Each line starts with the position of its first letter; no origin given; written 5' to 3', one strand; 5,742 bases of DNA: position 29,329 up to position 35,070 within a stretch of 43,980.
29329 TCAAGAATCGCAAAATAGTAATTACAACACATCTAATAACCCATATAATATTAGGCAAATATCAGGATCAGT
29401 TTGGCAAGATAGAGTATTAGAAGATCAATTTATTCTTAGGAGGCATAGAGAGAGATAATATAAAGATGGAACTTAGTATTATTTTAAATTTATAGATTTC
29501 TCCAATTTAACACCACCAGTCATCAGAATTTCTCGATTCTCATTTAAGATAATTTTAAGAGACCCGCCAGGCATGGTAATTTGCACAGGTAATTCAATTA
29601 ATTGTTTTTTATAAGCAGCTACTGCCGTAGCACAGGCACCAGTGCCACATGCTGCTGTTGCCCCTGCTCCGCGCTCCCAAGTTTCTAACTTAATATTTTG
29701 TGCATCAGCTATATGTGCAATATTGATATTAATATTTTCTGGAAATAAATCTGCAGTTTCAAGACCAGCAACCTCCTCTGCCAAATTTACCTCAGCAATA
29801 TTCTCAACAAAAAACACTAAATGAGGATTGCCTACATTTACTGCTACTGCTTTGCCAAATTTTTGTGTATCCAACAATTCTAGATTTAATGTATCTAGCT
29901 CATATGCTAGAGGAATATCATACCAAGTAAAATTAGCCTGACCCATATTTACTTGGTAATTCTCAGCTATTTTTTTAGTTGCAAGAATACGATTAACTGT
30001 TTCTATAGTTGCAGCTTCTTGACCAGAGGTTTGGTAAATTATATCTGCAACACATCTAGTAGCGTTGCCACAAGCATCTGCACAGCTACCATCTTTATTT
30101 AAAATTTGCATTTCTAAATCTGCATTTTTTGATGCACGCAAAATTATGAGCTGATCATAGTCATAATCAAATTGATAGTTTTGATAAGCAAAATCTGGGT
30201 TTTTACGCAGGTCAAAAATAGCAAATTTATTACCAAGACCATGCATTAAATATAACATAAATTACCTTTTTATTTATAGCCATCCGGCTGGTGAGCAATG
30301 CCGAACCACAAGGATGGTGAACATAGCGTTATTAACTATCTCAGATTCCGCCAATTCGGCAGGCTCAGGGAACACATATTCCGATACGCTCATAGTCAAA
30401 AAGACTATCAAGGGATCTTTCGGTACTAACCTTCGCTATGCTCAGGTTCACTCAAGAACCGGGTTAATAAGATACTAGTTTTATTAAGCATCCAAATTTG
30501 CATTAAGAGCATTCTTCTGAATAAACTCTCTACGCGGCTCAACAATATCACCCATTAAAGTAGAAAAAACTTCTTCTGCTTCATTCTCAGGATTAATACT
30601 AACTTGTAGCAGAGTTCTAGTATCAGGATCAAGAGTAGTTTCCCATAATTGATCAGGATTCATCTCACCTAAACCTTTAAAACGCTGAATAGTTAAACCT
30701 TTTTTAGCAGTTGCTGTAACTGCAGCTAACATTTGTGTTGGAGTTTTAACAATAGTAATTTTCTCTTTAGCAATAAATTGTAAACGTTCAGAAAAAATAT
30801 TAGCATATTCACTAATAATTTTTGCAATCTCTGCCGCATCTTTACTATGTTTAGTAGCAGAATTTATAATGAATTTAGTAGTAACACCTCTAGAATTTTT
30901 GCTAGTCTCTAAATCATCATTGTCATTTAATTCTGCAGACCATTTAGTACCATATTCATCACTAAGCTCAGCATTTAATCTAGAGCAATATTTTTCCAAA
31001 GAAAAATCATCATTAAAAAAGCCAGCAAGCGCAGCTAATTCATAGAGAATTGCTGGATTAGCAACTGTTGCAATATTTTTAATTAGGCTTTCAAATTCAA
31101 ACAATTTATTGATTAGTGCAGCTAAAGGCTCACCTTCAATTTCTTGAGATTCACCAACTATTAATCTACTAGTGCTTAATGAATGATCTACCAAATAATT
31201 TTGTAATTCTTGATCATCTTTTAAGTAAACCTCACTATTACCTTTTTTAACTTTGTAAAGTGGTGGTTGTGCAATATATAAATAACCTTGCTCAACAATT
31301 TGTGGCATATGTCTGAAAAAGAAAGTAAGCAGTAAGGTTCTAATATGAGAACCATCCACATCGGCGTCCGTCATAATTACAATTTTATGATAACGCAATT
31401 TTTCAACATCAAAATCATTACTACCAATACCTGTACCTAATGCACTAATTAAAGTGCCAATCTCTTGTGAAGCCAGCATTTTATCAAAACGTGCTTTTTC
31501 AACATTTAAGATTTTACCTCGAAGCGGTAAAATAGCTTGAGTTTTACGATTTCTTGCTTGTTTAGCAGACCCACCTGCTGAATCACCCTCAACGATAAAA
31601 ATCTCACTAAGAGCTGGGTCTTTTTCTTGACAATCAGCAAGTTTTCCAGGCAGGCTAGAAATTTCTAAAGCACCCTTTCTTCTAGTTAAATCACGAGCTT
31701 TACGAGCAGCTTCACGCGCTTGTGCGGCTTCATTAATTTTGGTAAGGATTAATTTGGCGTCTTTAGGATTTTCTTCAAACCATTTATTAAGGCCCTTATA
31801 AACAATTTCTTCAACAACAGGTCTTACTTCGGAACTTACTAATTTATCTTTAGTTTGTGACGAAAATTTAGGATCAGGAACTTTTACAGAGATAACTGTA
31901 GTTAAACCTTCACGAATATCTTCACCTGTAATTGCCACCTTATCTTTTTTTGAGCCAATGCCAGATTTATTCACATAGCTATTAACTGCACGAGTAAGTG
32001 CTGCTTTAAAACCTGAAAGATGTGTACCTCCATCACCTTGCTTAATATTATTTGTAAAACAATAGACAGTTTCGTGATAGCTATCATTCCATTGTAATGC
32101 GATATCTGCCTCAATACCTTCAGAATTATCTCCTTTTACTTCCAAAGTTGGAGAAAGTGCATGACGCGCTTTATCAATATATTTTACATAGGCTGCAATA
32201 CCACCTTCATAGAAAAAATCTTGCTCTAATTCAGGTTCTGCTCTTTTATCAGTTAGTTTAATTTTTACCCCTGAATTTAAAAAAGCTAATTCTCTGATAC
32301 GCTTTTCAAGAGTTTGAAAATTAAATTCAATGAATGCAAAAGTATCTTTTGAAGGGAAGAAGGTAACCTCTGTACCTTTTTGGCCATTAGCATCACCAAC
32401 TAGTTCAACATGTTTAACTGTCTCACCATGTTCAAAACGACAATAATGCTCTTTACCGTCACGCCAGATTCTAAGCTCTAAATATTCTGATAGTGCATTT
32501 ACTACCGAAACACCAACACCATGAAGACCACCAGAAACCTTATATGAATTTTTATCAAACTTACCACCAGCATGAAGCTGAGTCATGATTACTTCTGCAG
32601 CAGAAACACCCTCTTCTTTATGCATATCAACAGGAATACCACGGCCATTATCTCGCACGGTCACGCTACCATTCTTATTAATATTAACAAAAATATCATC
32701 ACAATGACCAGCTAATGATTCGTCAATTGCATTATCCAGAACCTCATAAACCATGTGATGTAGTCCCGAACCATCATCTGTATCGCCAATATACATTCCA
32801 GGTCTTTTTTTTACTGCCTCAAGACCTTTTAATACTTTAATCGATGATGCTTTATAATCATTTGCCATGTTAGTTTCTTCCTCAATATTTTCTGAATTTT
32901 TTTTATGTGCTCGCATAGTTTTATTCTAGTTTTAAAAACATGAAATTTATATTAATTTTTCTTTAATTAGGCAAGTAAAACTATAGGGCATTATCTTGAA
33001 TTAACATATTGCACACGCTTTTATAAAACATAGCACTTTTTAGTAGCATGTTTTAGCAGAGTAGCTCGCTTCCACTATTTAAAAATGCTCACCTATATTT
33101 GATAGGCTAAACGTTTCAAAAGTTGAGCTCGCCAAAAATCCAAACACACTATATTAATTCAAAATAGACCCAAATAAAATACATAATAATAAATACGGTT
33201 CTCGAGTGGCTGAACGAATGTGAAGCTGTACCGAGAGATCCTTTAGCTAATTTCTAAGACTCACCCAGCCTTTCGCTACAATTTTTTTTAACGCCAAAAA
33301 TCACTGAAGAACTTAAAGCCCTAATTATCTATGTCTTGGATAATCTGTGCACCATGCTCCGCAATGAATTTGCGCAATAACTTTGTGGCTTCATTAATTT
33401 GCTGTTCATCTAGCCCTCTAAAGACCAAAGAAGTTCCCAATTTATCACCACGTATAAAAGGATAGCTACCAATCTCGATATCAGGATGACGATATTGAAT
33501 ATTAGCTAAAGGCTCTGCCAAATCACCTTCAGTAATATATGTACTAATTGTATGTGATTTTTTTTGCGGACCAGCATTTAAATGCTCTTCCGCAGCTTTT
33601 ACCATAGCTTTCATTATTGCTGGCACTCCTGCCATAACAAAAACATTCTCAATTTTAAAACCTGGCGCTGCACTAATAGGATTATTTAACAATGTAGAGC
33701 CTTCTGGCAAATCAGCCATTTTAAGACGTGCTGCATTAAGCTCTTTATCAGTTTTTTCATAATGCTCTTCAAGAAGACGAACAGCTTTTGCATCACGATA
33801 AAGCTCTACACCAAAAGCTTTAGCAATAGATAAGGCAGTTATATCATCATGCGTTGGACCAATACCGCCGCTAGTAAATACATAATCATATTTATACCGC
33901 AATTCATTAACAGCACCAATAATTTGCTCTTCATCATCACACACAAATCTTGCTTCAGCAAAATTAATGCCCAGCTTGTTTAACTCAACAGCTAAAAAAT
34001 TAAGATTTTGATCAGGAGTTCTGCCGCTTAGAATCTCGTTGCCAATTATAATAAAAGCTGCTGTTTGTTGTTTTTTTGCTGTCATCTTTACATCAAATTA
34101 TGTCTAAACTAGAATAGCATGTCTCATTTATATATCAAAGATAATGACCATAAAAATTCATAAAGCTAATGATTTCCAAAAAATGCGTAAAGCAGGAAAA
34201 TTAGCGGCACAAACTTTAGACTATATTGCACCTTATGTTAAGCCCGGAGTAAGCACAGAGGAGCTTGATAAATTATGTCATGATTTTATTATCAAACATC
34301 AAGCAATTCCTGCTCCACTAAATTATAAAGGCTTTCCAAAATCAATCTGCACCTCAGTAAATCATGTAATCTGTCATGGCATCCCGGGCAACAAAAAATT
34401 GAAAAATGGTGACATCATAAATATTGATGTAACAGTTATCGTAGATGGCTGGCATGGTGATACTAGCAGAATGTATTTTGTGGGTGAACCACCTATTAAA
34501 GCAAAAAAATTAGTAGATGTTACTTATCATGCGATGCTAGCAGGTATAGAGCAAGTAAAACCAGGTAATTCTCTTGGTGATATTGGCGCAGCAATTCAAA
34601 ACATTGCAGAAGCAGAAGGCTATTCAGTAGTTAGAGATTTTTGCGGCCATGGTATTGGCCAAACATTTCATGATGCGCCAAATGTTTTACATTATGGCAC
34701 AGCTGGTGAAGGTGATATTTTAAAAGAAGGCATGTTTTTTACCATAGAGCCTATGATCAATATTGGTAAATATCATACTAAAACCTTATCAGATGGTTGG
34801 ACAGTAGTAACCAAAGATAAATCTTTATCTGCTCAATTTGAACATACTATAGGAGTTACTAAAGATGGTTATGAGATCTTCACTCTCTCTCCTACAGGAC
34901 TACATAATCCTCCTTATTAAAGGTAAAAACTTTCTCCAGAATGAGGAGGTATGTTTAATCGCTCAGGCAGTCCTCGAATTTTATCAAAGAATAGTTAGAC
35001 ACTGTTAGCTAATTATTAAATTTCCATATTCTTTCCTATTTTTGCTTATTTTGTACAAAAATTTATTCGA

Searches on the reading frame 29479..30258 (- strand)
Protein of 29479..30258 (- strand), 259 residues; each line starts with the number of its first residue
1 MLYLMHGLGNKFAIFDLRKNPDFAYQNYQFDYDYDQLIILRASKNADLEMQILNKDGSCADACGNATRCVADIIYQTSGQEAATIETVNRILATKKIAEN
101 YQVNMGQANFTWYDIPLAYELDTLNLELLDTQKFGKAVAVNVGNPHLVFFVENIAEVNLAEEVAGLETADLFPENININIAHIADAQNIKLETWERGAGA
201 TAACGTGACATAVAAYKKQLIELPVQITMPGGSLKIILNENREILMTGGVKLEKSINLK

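Call 31: search_protein_families(library=pfam, proteins=[window:29479-30258:-], max_evalue=0.00001)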
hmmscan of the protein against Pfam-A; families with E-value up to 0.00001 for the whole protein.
window:29479-30258:- (259 aa): 1 family
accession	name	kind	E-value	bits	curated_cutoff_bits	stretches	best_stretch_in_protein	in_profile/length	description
PF01678.24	DAP_epimerase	-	1.4e-41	141.8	34.7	2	138-251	1-119/121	Diaminopimelate epimerase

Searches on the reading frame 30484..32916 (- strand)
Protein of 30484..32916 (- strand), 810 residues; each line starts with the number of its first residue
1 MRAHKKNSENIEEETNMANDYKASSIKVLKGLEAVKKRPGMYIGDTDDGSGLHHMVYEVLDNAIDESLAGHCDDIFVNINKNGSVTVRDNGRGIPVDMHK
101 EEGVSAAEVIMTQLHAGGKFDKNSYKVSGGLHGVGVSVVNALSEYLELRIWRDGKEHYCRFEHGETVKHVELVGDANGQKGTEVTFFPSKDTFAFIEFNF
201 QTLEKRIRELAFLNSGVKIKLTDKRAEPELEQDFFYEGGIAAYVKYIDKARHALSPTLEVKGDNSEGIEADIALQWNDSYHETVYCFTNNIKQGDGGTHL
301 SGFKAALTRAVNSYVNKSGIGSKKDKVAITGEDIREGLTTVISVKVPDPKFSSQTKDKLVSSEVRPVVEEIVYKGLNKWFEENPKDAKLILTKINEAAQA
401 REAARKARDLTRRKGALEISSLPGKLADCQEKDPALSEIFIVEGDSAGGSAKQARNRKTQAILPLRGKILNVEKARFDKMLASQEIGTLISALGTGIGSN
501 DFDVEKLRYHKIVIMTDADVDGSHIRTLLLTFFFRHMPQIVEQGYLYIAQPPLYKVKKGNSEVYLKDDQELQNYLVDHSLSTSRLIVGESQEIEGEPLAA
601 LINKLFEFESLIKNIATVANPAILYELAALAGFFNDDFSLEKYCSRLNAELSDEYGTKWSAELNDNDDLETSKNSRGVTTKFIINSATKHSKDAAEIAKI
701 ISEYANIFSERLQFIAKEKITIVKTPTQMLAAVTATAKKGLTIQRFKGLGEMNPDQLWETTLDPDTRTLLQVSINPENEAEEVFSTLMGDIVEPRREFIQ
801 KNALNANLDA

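Call 31: search_protein_families(library=pfam, proteins=[window:30484-32916:-], max_evalue=0.00001)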
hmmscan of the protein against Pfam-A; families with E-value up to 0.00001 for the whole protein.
window:30484-32916:- (810 aa): 6 families
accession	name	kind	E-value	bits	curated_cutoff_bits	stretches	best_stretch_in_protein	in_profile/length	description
PF00204.31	DNA_gyraseB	-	2.4e-57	193.6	27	1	239-409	1-172/173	DNA gyrase B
PF00986.26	DNA_gyraseB_C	-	1e-30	106.1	29.8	1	738-800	1-63/63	DNA gyrase B subunit, carboxyl terminus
PF01751.28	Toprim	-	4.8e-20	72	23.1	1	438-550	1-95/96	Toprim domain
PF02518.31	HATPase_c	-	2.4e-19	70.2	26.4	1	48-188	2-107/111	Histidine kinase-, DNA gyrase B-, and HSP90-like ATPase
PF21249.2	GyrB_hook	-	1.9e-07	31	23.7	1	552-575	1-24/29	GyrB, hook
PF18053.6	GyrB_insert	-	5.6e-06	26.8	26.1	0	590-710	9-140/167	DNA gyrase B subunit insert domain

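Call 42: find_related_loci(query=window:30484-32916:-, collection=genome_contigs, flank=500)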
Query window:30484-32916:- (810 aa) in genome_contigs; peptide patterns used: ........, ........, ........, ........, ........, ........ (x = any residue, [..] = any of these).
600 stretches matched a pattern (row limit reached: there are more); 599 encode a relative of the query (tblastn E <= 1e-3); the best 80 are kept; 80 distinct loci.
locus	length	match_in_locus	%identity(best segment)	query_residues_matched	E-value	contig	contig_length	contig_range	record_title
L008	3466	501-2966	59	2-808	0e+0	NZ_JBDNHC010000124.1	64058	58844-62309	MAG: Sneathiella sp. isolate concoct.243.ELB k141_984208, whole genome shotgun sequence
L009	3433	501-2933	59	7-809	0e+0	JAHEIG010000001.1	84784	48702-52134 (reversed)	MAG: Rhodobiaceae bacterium isolate Ww491 NODE_272_length_84784_cov_3.494395, whole genome shotgun sequence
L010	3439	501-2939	59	1-809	0e+0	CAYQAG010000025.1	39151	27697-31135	MAG TPA_asm: uncultured Rhodospirillaceae bacterium isolate SRP189682_co1_17 genome assembly, contig: NODE_1324_length_3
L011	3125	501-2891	60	20-809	0e+0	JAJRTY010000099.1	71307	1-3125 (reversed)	MAG: Alphaproteobacteria bacterium isolate Dive96_bin10.136 k141_1536264, whole genome shotgun sequence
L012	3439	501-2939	59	6-809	0e+0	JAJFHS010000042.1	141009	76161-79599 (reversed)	MAG: Hyphomicrobiales bacterium isolate OFTM307 OFTM307_41, whole genome shotgun sequence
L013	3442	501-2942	60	2-809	0e+0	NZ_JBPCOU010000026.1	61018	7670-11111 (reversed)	MAG: Methyloceanibacter sp. isolate TH_ant_mag_164 S1Ck127_4575469_flag_0_multi_12.9636_len_61018, whole genome shotgun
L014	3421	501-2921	60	12-809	0e+0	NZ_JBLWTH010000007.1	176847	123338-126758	MAG: Kiloniella sp. isolate EA05-01 A05.004.metabat.2RE.5K@7, whole genome shotgun sequence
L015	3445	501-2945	59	6-810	0e+0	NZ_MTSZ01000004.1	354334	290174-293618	Kiloniella majae strain M56.1 Contig4, whole genome shotgun sequence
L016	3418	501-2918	59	9-809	0e+0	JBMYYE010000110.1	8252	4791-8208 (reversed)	MAG: Halocynthiibacter sp. isolate ME_XS_2208_bin_50 ME_XS_2208_bin_50_109, whole genome shotgun sequence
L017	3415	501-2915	59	18-809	0e+0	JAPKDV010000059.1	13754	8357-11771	MAG: Alphaproteobacteria bacterium isolate ANT-99 NODE_3964_length_13754_cov_7.992554, whole genome shotgun sequence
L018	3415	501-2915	58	14-809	0e+0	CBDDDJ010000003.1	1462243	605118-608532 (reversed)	MAG: Alphaproteobacteria bacterium isolate 99a9255a-ae84-4480-a3c5-ef76749d4b3c genome assembly, contig: contig_3, whole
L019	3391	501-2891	59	18-809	0e+0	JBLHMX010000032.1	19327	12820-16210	MAG: Paracoccaceae bacterium isolate 3300057242_110 Ga0535639_0002554, whole genome shotgun sequence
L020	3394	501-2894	60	20-809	0e+0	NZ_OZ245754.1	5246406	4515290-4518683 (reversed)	MAG: Hwanghaeella sp. isolate 9d4bd5e5-7ca4-4b37-8c68-d55d091dd460 chromosome 1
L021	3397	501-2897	59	19-809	0e+0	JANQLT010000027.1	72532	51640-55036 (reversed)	MAG: Kiloniellales bacterium isolate PL25a_bin.68 k99_189734, whole genome shotgun sequence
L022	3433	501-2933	58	6-809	0e+0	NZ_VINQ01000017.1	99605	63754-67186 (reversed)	Aquicoccus porphyridii strain L1 8-17 scaffold_16, whole genome shotgun sequence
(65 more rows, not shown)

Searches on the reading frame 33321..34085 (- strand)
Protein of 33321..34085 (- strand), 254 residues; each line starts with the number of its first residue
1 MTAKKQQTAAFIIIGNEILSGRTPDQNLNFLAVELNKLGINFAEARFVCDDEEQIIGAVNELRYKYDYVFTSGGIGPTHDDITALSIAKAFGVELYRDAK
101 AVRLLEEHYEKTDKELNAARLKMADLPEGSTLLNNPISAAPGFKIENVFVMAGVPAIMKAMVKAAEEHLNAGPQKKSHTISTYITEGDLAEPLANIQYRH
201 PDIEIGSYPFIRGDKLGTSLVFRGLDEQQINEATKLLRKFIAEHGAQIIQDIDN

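Call 31: search_protein_families(library=pfam, proteins=[window:33321-34085:-], max_evalue=0.00001)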
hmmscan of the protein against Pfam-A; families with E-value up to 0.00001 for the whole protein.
window:33321-34085:- (254 aa): 2 families
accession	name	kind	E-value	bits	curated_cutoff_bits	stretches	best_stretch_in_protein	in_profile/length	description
PF00994.29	MoCF_biosynth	-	1.4e-28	99.8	26.6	1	11-164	2-136/144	Probable molybdopterin binding domain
PF24102.1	FLAD1_M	-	2e-15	56.8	27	1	177-244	4-72/78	FAD synthase, middle domain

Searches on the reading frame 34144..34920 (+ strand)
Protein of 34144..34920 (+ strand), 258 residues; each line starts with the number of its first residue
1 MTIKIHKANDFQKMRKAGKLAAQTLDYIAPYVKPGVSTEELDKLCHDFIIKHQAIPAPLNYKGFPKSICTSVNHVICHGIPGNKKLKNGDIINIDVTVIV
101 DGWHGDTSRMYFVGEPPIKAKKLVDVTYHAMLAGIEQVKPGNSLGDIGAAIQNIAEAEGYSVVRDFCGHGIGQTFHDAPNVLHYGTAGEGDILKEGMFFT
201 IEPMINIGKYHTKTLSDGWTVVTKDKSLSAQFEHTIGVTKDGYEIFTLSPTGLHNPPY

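Call 44: search_protein_families(library=pfam, proteins=[window:34144-34920:+], max_evalue=0.001)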
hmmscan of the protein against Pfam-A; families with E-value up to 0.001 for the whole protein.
window:34144-34920:+ (258 aa): 1 family
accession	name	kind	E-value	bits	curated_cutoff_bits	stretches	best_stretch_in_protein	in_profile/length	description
PF00557.29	Peptidase_M24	-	5.6e-58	196.6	23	1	12-240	1-208/208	Metallopeptidase family M24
